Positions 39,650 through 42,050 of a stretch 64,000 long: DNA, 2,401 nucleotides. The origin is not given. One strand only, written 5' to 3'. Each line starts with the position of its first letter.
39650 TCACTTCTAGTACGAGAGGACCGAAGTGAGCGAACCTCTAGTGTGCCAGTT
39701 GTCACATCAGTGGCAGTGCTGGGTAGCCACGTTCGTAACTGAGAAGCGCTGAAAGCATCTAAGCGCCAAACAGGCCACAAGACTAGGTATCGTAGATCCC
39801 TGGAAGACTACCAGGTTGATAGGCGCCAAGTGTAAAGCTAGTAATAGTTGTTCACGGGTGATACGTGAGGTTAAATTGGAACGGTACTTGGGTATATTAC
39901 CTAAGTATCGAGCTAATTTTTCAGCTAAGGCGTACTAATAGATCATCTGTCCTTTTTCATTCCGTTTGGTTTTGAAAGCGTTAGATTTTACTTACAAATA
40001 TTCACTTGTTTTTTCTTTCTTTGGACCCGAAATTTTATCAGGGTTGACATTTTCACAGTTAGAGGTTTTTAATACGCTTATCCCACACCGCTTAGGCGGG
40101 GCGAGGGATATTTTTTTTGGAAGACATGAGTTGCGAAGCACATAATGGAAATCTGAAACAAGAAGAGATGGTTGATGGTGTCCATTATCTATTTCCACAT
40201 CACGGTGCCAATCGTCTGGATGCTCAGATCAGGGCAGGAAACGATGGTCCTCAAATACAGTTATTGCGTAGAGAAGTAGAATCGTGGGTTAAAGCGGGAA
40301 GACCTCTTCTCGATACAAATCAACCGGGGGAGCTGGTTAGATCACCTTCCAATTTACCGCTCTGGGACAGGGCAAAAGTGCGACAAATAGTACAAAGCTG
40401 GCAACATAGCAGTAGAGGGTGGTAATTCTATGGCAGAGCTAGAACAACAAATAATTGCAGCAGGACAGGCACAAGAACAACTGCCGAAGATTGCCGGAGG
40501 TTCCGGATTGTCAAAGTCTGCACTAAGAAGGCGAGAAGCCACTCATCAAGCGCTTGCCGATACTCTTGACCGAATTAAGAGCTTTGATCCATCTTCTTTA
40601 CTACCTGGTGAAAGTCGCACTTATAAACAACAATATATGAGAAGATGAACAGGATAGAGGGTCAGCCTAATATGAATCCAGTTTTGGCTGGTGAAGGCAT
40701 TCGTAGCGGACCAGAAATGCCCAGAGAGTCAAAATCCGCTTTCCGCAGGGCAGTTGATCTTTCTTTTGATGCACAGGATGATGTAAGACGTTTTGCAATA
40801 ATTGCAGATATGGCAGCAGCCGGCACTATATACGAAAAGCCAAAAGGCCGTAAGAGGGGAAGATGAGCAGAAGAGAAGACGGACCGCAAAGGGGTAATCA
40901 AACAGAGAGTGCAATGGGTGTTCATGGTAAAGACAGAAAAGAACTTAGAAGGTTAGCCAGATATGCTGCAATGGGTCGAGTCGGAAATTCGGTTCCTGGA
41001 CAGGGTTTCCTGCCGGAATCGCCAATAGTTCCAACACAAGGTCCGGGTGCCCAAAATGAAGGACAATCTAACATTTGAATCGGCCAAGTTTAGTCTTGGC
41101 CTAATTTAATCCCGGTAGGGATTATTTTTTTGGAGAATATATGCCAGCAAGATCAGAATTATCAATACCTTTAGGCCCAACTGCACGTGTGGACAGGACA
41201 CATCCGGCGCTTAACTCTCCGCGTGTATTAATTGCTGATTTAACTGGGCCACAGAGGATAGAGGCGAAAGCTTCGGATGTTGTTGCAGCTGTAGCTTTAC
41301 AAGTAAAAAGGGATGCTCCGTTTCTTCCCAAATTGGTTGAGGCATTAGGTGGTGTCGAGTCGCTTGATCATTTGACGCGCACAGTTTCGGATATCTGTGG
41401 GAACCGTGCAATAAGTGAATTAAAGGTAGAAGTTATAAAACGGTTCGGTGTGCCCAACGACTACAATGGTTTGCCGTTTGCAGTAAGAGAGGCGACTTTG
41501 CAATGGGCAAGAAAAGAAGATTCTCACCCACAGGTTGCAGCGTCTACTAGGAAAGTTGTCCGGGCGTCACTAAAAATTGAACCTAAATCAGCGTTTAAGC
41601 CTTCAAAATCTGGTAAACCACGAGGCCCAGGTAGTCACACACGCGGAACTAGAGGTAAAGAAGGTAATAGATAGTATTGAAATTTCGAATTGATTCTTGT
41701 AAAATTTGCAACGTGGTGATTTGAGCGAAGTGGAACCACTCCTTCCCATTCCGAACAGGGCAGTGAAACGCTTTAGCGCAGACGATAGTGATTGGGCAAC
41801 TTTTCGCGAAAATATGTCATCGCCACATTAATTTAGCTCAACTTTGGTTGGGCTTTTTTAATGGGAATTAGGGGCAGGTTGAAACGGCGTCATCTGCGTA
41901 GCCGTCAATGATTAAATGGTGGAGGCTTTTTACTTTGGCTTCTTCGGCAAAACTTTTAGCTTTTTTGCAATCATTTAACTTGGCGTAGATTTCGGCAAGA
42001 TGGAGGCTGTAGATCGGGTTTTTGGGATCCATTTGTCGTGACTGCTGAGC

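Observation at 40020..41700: Five translationally coupled, compositionally foreign ORFs between the 23S processing stem and the 5S rRNA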

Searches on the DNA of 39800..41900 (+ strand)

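Call 5: search_rna_families(source=window, start=39800, end=41900, threshold=evalue, max_evalue=10)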
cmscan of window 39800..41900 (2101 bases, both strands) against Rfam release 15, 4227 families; matches with E-value up to 10: 5.
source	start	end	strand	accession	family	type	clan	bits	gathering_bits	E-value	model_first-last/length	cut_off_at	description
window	41712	41828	+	RF00001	5S_rRNA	Gene; rRNA;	CL00113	76.4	38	6.8e-16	1-120/120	no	5S ribosomal RNA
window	39874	39919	+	RF01261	snR82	Gene; snRNA; snoRNA; HACA-box;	CL00040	19.4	60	0.17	65-110/270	no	Small nucleolar RNA snR82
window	41692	41859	+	RF02766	Ysr49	Gene; sRNA;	-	18.7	95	1.3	1-124/124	no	Yersinia sRNA 49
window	41808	41860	+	RF00057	RyhB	Gene; sRNA;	-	17.3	55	5.9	1-67/67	no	RyhB RNA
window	41815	41861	+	RF02278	Betaproteobacteria_toxic_sRNA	Gene; sRNA;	-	16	50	5.4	1-64/64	no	Betaproteobacteria toxic small RNA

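Call 42: search_rna_families(sources=[L010, L007, L008, L009], threshold=gathering)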
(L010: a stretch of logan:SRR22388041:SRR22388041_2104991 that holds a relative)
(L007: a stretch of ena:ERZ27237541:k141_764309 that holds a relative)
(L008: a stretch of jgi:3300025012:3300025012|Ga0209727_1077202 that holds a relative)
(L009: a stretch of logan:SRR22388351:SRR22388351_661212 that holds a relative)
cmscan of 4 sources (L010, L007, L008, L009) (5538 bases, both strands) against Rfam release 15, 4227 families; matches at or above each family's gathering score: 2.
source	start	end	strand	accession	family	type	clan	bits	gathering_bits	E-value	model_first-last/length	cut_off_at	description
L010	1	214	+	RF02541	LSU_rRNA_bacteria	Gene; rRNA;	CL00112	106.7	50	8.9e-32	2705-2925/2925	5'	Bacterial large subunit ribosomal RNA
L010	1339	1455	+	RF00001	5S_rRNA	Gene; rRNA;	CL00113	78.6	38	4.6e-16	1-120/120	no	5S ribosomal RNA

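Call 48: search_rna_families(sources=[L011, L012, L013], threshold=gathering)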
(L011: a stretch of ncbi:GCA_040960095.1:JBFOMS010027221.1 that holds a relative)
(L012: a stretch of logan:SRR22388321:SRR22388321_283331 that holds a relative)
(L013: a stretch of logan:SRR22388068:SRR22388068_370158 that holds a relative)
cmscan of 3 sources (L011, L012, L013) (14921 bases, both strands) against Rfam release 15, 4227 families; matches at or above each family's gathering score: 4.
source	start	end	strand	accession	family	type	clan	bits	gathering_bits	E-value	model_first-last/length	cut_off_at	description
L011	1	765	+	RF02541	LSU_rRNA_bacteria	Gene; rRNA;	CL00112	666.9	50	6.7e-217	2136-2925/2925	5'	Bacterial large subunit ribosomal RNA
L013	1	299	+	RF02541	LSU_rRNA_bacteria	Gene; rRNA;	CL00112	229.9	50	3.6e-72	2611-2925/2925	5'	Bacterial large subunit ribosomal RNA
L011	2162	2278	-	RF00001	5S_rRNA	Gene; rRNA;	CL00113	75.9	38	6.5e-15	1-120/120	no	5S ribosomal RNA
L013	1526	1642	+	RF00001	5S_rRNA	Gene; rRNA;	CL00113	73.8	38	2.3e-14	1-120/120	no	5S ribosomal RNA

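Call 52: search_rna_families(sources=[L014, L015, L016, L017, L018, L019], threshold=gathering)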
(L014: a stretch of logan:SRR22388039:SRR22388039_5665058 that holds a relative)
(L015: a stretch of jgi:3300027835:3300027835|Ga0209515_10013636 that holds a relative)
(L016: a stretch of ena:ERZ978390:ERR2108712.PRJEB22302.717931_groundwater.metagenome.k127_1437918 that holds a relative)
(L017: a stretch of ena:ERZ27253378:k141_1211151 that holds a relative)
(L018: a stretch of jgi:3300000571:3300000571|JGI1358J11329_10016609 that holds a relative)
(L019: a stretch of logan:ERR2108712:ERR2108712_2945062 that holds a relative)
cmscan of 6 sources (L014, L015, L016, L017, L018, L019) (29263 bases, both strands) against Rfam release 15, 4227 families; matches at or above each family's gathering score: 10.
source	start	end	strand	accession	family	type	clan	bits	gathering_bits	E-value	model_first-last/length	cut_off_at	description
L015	1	2733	+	RF02541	LSU_rRNA_bacteria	Gene; rRNA;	CL00112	1188.5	50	0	1308-2925/2925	5'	Bacterial large subunit ribosomal RNA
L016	1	1940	+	RF02541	LSU_rRNA_bacteria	Gene; rRNA;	CL00112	987.5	50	0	1687-2925/2925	5'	Bacterial large subunit ribosomal RNA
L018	1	639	+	RF02541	LSU_rRNA_bacteria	Gene; rRNA;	CL00112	612.9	50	9.9e-199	2264-2925/2925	5'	Bacterial large subunit ribosomal RNA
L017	1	306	+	RF02541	LSU_rRNA_bacteria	Gene; rRNA;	CL00112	224.5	50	4.3e-70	2596-2925/2925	5'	Bacterial large subunit ribosomal RNA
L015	1506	1733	+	RF00028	Intron_gpI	Intron;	-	81.1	50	2.2e-19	1-253/253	no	Group I catalytic intron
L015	3723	3839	+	RF00001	5S_rRNA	Gene; rRNA;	CL00113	79.5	38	1.4e-15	1-120/120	no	5S ribosomal RNA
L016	2930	3046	+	RF00001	5S_rRNA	Gene; rRNA;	CL00113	79.5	38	1.4e-15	1-120/120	no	5S ribosomal RNA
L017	1296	1412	+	RF00001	5S_rRNA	Gene; rRNA;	CL00113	79.5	38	1.4e-15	1-120/120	no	5S ribosomal RNA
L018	1629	1745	+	RF00001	5S_rRNA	Gene; rRNA;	CL00113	79.5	38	1.4e-15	1-120/120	no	5S ribosomal RNA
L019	1074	1190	+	RF00001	5S_rRNA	Gene; rRNA;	CL00113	79.5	38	1.4e-15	1-120/120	no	5S ribosomal RNA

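Call 99: search_rna_families(sources=[L116, L117, L118, L119], threshold=gathering)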
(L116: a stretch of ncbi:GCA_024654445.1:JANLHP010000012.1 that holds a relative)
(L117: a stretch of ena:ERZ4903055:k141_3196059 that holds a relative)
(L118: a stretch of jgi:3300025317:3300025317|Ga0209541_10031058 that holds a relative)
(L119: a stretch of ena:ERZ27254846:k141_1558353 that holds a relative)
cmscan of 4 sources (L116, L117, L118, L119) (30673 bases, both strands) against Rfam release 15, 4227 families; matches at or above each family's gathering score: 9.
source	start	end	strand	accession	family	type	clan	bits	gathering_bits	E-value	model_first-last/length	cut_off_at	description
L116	1451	4244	+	RF02541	LSU_rRNA_bacteria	Gene; rRNA;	CL00112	2282.2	50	0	1-2925/2925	no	Bacterial large subunit ribosomal RNA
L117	1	422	+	RF02541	LSU_rRNA_bacteria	Gene; rRNA;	CL00112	400.5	50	2.4e-128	2478-2925/2925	5'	Bacterial large subunit ribosomal RNA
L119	1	1241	+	RF02541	LSU_rRNA_bacteria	Gene; rRNA;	CL00112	257.9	50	4.2e-81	2502-2925/2925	5'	Bacterial large subunit ribosomal RNA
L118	1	280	+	RF02541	LSU_rRNA_bacteria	Gene; rRNA;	CL00112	215.9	50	3.3e-67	2620-2925/2925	5'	Bacterial large subunit ribosomal RNA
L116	6507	6623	+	RF00001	5S_rRNA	Gene; rRNA;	CL00113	73.7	38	4.9e-14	1-120/120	no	5S ribosomal RNA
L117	1624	1734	-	RF00001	5S_rRNA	Gene; rRNA;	CL00113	71.2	38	2.3e-13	1-120/120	no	5S ribosomal RNA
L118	1482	1592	-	RF00001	5S_rRNA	Gene; rRNA;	CL00113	71.2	38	2.3e-13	1-120/120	no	5S ribosomal RNA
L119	2443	2553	-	RF00001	5S_rRNA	Gene; rRNA;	CL00113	71.2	38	2.3e-13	1-120/120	no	5S ribosomal RNA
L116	1085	1157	+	RF00005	tRNA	Gene; tRNA;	CL00001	65.2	29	3.1e-12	1-71/71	no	tRNA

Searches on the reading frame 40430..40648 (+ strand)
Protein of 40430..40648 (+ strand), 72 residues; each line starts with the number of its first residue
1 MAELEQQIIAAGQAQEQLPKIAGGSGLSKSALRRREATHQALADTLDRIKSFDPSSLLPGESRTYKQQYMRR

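Call 6: search_protein_families(library=pfam, proteins=[window:40430-40648:+], max_evalue=10)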
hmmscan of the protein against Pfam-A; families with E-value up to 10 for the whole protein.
window:40430-40648:+ (72 aa): 0 families

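Call 7: search_protein_families(library=phrogs, proteins=[window:40430-40648:+], max_evalue=10)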
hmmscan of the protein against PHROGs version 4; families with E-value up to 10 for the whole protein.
window:40430-40648:+ (72 aa): 1 family
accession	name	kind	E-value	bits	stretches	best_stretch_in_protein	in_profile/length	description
phrog_19536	-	unknown function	0.2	11.3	1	5-49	207-252/434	-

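Call 63: search_protein_families(library=padloc, proteins=[window:40430-40648:+], max_evalue=1)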
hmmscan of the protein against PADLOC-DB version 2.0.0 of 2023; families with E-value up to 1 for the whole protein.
window:40430-40648:+ (72 aa): 0 families

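Call 64: search_protein_families(library=ncbifam, proteins=[window:40430-40648:+], max_evalue=1)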
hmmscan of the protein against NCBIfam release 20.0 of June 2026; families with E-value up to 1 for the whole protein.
window:40430-40648:+ (72 aa): 0 families

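Call 69: find_homologous_proteins(query=window:40430-40645:+, max_evalue=0.1)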
Query window:40430-40645:+ (72 aa): 1 proteins with E <= 0.1 among 3 candidates.
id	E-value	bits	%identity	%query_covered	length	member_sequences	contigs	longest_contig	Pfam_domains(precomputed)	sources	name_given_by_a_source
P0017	1.5e-37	143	100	100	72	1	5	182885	-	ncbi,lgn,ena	-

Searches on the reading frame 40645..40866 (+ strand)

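Call 6: search_protein_families(library=pfam, proteins=[window:40645-40866:+], max_evalue=10)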
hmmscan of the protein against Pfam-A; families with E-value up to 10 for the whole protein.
window:40645-40866:+ (73 aa): 0 families

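Call 7: search_protein_families(library=phrogs, proteins=[window:40645-40866:+], max_evalue=10)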
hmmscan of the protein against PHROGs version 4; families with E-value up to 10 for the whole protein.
window:40645-40866:+ (73 aa): 2 families
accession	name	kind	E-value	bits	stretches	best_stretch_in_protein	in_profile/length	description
phrog_28238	-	unknown function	0.081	14.2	1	40-68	41-69/105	-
phrog_38064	-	tail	0.39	10.8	1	35-60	74-99/337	tail collar protein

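Call 63: search_protein_families(library=padloc, proteins=[window:40645-40866:+], max_evalue=1)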
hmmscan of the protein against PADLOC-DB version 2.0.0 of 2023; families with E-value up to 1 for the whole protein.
window:40645-40866:+ (73 aa): 0 families

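Call 64: search_protein_families(library=ncbifam, proteins=[window:40645-40866:+], max_evalue=1)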
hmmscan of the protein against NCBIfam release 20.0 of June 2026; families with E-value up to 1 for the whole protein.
window:40645-40866:+ (73 aa): 0 families

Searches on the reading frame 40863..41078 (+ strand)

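Call 6: search_protein_families(library=pfam, proteins=[window:40863-41078:+], max_evalue=10)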
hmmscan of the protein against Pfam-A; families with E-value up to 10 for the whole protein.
window:40863-41078:+ (71 aa): 0 families

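Call 7: search_protein_families(library=phrogs, proteins=[window:40863-41078:+], max_evalue=10)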
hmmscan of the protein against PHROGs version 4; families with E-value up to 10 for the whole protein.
window:40863-41078:+ (71 aa): 1 family
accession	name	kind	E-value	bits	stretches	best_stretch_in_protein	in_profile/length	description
phrog_3172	-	unknown function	0.23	12.6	1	16-30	21-35/46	-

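Call 63: search_protein_families(library=padloc, proteins=[window:40863-41078:+], max_evalue=1)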
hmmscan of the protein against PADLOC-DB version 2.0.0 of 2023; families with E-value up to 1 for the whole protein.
window:40863-41078:+ (71 aa): 0 families

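Call 64: search_protein_families(library=ncbifam, proteins=[window:40863-41078:+], max_evalue=1)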
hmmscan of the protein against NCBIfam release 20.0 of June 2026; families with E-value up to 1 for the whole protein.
window:40863-41078:+ (71 aa): 0 families
